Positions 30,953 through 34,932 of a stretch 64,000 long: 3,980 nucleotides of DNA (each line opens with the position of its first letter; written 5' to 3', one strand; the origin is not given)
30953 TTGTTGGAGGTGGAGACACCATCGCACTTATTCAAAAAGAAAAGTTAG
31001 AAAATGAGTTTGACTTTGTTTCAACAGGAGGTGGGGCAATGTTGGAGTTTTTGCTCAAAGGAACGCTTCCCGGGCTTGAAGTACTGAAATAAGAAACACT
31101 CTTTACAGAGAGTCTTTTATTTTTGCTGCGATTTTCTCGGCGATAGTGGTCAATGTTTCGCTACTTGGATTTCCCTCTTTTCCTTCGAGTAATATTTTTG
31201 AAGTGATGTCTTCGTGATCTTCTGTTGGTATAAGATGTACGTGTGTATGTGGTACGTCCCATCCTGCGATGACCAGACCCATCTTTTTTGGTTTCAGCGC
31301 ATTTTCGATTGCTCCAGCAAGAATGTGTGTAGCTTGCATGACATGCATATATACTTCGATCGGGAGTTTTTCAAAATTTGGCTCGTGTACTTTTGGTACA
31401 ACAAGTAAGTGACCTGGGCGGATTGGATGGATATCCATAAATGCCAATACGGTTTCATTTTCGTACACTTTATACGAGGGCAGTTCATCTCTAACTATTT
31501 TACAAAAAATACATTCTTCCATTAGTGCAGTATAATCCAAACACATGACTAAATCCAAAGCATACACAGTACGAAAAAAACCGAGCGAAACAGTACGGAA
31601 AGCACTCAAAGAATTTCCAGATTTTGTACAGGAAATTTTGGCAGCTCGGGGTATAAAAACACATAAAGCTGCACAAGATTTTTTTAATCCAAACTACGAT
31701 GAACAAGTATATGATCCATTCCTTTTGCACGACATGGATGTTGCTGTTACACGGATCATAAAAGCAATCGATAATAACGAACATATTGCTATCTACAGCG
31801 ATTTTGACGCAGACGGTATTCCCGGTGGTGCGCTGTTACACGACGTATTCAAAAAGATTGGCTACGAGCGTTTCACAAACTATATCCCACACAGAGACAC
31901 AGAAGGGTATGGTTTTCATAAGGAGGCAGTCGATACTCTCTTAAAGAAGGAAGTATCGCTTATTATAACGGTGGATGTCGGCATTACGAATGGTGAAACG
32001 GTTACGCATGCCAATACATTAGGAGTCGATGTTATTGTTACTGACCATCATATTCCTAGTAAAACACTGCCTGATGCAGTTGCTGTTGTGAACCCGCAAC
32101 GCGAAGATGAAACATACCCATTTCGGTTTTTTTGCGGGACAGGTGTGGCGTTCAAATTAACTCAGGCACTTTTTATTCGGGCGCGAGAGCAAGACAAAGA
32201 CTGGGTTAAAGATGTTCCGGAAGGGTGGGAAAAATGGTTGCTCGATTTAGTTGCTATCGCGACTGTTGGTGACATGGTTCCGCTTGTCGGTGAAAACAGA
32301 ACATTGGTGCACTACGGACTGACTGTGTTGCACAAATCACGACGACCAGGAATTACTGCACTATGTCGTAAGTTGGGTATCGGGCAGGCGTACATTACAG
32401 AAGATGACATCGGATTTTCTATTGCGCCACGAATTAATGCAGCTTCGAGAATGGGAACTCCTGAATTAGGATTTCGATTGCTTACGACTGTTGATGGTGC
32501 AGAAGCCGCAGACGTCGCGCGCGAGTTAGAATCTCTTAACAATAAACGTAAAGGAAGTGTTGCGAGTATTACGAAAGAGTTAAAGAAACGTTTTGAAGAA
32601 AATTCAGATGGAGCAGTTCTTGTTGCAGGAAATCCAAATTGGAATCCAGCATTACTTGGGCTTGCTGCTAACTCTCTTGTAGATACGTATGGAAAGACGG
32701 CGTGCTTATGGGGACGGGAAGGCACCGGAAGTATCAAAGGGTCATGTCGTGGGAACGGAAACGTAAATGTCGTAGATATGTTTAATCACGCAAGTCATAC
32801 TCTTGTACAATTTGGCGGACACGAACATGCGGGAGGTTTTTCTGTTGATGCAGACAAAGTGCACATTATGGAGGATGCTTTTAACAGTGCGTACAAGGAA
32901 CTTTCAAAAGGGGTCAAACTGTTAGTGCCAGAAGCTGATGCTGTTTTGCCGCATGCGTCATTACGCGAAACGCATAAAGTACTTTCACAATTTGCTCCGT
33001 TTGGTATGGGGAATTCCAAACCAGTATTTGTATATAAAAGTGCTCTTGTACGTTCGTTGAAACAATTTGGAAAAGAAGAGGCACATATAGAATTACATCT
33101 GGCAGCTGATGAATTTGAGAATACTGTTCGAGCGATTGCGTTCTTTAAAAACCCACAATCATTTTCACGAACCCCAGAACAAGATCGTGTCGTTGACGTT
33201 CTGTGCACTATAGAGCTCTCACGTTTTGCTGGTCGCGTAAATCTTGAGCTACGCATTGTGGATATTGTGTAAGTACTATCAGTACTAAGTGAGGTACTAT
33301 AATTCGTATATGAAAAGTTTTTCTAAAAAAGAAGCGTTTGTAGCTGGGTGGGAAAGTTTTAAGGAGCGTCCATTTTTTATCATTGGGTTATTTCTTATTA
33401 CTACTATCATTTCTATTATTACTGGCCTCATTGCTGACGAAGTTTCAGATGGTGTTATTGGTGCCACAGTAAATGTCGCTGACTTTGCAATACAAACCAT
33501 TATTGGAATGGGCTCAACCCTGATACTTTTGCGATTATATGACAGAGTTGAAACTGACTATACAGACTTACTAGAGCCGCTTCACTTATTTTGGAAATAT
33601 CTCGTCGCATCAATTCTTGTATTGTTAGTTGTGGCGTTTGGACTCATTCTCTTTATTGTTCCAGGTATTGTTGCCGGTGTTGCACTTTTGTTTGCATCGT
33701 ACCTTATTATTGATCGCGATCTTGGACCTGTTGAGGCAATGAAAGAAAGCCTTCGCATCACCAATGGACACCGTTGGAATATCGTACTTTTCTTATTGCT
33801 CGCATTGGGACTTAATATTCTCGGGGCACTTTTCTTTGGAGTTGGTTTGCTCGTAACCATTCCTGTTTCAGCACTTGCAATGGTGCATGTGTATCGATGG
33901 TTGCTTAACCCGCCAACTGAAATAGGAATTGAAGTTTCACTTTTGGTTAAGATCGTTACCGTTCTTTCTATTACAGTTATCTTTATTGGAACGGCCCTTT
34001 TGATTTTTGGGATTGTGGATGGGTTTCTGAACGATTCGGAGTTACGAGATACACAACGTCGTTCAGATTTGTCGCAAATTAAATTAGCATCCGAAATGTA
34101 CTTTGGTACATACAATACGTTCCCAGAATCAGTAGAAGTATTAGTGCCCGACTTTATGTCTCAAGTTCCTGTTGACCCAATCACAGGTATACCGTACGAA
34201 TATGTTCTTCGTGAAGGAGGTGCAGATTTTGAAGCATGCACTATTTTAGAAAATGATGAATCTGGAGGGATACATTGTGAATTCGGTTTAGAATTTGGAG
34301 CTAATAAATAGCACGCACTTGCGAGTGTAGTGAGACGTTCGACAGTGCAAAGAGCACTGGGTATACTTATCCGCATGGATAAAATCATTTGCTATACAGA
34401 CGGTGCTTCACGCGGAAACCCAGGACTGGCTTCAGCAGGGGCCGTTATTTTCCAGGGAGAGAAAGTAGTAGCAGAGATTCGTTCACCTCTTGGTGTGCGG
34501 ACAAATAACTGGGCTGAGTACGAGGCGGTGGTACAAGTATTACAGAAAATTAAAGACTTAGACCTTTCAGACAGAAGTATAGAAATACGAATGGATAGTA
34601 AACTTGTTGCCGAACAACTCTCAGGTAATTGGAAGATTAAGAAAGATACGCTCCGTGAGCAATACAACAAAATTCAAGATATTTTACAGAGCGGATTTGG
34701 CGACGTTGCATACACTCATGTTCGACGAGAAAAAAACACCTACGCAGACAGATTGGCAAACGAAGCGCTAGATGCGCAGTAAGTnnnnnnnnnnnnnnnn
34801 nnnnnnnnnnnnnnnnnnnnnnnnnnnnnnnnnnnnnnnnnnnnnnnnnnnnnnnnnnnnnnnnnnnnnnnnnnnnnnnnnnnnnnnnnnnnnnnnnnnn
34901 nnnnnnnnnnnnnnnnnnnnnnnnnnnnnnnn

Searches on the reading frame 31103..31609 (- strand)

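Call 10: search_protein_families(library=pfam, proteins=[window:31103-31609:-])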
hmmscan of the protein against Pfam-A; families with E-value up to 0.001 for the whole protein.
window:31103-31609:- (168 aa): 2 families
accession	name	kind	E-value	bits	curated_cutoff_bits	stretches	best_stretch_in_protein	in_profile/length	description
PF01230.28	HIT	-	7.1e-18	65.5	21.5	1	41-131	2-97/98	HIT domain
PF11969.13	DcpS_C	-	6.4e-09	36.7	24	1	32-129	1-102/114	Scavenger mRNA decapping enzyme C-term binding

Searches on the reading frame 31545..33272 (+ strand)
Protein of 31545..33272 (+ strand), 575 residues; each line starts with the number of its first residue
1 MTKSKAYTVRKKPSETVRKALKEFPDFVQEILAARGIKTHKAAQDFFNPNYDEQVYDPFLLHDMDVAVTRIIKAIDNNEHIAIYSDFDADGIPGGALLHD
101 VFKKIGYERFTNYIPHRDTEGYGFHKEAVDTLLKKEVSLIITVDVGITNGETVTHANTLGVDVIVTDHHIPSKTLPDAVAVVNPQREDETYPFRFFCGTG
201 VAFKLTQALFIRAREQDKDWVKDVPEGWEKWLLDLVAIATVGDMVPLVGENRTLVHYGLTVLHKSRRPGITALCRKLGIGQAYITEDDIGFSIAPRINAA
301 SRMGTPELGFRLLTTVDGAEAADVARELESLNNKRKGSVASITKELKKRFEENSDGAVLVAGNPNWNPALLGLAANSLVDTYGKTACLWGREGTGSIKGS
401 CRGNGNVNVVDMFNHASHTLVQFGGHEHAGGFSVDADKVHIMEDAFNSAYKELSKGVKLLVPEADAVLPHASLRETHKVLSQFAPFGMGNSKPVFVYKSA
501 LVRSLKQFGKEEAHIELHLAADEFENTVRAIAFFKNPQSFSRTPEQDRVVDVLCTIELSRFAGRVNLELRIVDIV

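Call 10: search_protein_families(library=pfam, proteins=[window:31545-33272:+])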
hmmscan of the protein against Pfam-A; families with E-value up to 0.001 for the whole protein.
window:31545-33272:+ (575 aa): 3 families
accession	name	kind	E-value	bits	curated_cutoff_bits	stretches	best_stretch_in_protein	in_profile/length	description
PF01368.27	DHH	-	3.5e-21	76.2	28.1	1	80-239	1-124/125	DHH family, N-terminal domain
PF17768.7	RecJ_OB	-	1.5e-18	67.3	27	1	466-573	3-107/107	RecJ OB domain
PF02272.25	DHHA1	-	5.2e-10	40.1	25.9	1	356-449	2-99/102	DHHA1 domain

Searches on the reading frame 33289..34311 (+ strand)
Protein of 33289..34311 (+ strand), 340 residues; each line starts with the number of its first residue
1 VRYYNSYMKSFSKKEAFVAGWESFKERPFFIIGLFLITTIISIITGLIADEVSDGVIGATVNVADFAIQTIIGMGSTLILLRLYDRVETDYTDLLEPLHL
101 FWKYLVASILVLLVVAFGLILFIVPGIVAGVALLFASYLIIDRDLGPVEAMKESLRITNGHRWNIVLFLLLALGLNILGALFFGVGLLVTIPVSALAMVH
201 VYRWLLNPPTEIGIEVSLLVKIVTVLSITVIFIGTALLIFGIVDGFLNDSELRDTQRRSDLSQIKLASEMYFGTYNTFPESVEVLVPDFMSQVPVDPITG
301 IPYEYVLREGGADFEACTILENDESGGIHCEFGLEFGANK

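Call 10: search_protein_families(library=pfam, proteins=[window:33289-34311:+])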
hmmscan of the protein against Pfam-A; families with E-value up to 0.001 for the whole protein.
window:33289-34311:+ (340 aa): 2 families
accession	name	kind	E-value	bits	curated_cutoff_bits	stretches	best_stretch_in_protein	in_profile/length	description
PF06161.16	DUF975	-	8.8e-13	49.1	34.8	2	112-203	145-237/243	Protein of unknown function (DUF975)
PF06790.16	UPF0259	-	0.0004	20.7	31.4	1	98-170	127-199/248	Uncharacterised protein family (UPF0259)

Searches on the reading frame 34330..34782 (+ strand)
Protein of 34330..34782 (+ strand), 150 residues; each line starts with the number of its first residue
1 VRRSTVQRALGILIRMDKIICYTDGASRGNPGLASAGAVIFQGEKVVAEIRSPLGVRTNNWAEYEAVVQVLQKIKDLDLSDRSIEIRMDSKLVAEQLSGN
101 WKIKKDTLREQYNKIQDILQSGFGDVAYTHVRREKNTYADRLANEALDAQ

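Call 11: search_protein_families(library=pfam, proteins=[window:34330-34782:+])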
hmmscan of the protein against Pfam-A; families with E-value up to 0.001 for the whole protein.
window:34330-34782:+ (150 aa): 2 families
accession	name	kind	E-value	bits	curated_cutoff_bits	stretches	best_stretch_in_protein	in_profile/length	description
PF13456.12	RVT_3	-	8.1e-18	65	21.6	1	23-146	2-123/123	Reverse transcriptase-like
PF00075.30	RNase_H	-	6.3e-14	52.8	25.8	1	18-146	3-139/141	RNase H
